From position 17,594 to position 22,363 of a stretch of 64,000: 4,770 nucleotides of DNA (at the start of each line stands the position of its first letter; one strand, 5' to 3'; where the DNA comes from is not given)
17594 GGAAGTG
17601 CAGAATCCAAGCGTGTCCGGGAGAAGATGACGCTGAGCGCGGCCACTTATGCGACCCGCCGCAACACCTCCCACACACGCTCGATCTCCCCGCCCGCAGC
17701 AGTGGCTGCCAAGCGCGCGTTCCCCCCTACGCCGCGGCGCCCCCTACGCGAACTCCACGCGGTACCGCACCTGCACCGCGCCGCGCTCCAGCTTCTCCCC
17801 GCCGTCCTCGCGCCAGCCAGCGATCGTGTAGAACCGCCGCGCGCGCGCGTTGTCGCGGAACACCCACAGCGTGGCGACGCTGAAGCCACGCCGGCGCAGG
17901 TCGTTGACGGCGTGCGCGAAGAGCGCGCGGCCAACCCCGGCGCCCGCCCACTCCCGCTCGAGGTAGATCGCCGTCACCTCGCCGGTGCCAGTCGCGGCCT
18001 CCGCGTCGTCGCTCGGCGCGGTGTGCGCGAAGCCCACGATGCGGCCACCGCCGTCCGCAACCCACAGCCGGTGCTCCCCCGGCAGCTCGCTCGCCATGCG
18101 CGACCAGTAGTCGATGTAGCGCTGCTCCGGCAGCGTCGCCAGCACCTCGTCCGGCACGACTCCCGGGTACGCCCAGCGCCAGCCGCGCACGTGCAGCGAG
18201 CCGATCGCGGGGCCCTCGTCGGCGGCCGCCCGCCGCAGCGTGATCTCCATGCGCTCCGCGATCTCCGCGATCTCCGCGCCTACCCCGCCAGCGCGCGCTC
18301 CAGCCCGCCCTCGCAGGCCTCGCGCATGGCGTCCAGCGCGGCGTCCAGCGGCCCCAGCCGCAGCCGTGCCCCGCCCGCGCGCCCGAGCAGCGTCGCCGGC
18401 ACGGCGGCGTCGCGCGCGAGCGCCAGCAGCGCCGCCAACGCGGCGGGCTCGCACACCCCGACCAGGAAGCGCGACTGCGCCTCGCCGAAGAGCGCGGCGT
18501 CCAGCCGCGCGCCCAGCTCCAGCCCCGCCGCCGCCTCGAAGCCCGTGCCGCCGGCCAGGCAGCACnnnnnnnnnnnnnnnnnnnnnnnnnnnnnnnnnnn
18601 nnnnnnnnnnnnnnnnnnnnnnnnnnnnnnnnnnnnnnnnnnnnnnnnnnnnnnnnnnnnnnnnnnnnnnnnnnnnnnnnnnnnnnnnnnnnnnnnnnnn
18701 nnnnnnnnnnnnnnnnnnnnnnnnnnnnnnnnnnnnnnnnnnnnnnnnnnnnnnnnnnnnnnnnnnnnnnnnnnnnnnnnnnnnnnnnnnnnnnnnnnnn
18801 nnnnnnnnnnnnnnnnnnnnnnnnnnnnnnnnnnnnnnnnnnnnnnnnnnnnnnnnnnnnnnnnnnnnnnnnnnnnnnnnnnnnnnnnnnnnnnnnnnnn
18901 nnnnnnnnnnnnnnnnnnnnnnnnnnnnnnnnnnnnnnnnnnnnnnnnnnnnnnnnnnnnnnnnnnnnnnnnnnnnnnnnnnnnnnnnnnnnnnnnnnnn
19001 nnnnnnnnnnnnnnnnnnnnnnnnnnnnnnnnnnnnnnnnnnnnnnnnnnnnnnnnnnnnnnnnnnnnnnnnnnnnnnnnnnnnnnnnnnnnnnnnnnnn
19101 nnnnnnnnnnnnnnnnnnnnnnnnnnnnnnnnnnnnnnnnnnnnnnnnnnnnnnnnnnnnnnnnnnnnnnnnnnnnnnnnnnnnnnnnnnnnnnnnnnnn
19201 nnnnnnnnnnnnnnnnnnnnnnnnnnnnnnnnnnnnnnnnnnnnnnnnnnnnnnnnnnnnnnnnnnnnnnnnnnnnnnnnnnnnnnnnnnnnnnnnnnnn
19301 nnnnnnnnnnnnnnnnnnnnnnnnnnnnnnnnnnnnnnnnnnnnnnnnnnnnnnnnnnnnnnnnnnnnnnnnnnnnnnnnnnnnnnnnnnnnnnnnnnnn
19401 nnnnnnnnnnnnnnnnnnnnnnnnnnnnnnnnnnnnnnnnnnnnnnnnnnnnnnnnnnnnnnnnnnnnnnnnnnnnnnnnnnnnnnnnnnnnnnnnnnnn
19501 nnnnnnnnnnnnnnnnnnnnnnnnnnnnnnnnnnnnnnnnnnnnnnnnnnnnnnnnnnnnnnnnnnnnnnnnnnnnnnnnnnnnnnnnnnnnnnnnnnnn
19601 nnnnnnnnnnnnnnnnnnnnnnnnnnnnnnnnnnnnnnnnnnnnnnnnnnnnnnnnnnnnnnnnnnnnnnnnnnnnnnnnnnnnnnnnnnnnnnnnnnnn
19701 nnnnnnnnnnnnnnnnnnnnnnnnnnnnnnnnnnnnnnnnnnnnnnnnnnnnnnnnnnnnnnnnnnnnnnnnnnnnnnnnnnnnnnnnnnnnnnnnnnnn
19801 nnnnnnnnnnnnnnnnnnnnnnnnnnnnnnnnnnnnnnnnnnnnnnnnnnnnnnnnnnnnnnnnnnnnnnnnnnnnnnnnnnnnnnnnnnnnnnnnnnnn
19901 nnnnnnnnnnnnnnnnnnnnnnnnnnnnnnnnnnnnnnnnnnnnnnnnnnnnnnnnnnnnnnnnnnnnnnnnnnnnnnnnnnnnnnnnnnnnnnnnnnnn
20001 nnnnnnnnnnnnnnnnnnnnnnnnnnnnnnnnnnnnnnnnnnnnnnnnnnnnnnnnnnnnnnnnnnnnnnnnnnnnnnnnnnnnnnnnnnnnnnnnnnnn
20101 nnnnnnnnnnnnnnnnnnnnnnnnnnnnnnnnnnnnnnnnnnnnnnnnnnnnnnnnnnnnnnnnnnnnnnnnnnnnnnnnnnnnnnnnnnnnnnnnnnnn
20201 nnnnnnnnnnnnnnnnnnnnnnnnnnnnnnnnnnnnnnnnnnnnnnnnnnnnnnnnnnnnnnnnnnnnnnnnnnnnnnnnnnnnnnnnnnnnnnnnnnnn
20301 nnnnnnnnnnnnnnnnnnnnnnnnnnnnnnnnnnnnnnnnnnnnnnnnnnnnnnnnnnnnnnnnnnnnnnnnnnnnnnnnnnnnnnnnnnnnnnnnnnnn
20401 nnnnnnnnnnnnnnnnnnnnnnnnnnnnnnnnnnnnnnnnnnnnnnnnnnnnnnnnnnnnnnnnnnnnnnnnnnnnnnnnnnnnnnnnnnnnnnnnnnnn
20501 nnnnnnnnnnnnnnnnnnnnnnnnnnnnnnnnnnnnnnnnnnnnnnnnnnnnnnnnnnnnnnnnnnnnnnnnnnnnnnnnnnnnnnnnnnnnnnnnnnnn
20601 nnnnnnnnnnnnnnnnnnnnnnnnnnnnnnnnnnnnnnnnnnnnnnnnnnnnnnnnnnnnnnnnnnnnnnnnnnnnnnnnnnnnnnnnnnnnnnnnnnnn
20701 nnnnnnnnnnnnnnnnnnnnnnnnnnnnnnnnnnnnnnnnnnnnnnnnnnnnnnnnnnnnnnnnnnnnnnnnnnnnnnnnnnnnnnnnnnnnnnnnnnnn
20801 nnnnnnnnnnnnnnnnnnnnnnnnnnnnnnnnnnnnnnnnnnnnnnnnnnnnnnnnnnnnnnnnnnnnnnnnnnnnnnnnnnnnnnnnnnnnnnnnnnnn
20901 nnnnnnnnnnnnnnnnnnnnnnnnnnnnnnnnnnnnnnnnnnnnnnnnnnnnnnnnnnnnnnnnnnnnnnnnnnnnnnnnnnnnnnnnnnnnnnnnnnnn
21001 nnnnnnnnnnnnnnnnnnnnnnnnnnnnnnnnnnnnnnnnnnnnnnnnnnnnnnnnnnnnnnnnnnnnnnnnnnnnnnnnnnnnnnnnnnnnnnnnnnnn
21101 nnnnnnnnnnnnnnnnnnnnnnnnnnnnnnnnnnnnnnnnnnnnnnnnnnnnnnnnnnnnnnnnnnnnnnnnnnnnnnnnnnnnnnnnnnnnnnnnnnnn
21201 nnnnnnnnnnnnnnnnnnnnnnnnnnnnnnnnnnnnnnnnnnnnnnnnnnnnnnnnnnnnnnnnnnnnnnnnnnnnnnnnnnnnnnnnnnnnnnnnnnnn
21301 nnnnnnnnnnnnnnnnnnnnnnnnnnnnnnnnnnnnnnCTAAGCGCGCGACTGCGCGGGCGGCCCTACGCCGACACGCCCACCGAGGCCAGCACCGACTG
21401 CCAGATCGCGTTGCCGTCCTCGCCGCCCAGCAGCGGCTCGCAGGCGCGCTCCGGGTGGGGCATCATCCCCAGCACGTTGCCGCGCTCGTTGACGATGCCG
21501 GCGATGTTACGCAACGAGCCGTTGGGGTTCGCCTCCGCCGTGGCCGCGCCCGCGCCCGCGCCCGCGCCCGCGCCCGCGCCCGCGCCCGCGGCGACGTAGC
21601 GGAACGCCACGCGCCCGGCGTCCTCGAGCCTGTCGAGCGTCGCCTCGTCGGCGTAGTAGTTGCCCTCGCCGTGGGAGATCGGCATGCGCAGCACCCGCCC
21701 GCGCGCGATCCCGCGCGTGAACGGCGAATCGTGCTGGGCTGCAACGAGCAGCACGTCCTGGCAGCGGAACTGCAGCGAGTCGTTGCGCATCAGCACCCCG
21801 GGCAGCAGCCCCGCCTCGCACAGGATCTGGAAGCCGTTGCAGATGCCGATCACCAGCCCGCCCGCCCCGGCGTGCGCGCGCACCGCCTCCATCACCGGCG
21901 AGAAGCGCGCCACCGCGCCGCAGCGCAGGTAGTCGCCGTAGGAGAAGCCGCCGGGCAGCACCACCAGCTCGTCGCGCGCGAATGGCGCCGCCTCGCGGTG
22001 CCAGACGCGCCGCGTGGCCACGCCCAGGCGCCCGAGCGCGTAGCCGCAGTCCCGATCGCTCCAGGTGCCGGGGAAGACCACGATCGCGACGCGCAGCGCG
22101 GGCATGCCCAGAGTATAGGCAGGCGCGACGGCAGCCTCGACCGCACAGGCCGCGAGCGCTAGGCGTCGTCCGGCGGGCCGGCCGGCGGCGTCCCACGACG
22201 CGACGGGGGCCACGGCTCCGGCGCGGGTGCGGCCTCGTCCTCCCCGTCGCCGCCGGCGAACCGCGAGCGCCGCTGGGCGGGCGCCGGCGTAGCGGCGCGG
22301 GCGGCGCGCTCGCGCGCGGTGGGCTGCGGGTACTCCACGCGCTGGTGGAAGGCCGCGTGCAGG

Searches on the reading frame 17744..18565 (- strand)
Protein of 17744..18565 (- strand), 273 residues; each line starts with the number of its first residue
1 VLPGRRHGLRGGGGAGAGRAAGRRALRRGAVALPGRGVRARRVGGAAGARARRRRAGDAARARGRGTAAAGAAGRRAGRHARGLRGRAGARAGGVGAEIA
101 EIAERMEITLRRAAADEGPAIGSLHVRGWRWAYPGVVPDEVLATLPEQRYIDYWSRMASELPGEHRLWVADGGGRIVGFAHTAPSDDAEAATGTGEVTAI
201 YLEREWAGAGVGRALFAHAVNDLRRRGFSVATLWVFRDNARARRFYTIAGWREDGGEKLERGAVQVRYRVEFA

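Call 60: search_protein_families(library=pfam, proteins=[window:17744-18565:-], max_evalue=0.001)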
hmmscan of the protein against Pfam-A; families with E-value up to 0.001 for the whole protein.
window:17744-18565:- (273 aa): 4 families
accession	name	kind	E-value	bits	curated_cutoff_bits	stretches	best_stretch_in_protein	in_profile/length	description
PF00583.31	Acetyltransf_1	-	5.8e-15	56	20.7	1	153-250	27-115/116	Acetyltransferase (GNAT) family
PF13508.13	Acetyltransf_7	-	1.9e-10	41.4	27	1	165-252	3-83/84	Acetyltransferase (GNAT) domain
PF13673.13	Acetyltransf_10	-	3.5e-10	40.4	23.6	1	150-271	16-127/128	Acetyltransferase (GNAT) domain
PF08445.16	FR47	-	0.0004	20.7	22.1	1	194-254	21-80/86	FR47-like protein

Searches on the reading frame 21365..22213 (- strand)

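Call 60: search_protein_families(library=pfam, proteins=[window:21365-22213:-], max_evalue=0.001)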
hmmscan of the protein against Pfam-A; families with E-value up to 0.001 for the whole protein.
window:21365-22213:- (282 aa): 3 families
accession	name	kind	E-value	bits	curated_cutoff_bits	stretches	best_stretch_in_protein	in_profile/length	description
PF13507.12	GATase_5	-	1.3e-41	142.8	27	1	41-260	3-232/260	CobB/CobQ-like glutamine amidotransferase domain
PF07685.20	GATase_3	-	2.8e-06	27.5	27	1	81-133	41-90/196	CobB/CobQ-like glutamine amidotransferase domain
PF01965.30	DJ-1_PfpI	-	7.6e-06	26.3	26.6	1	82-139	63-115/165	DJ-1/PfpI family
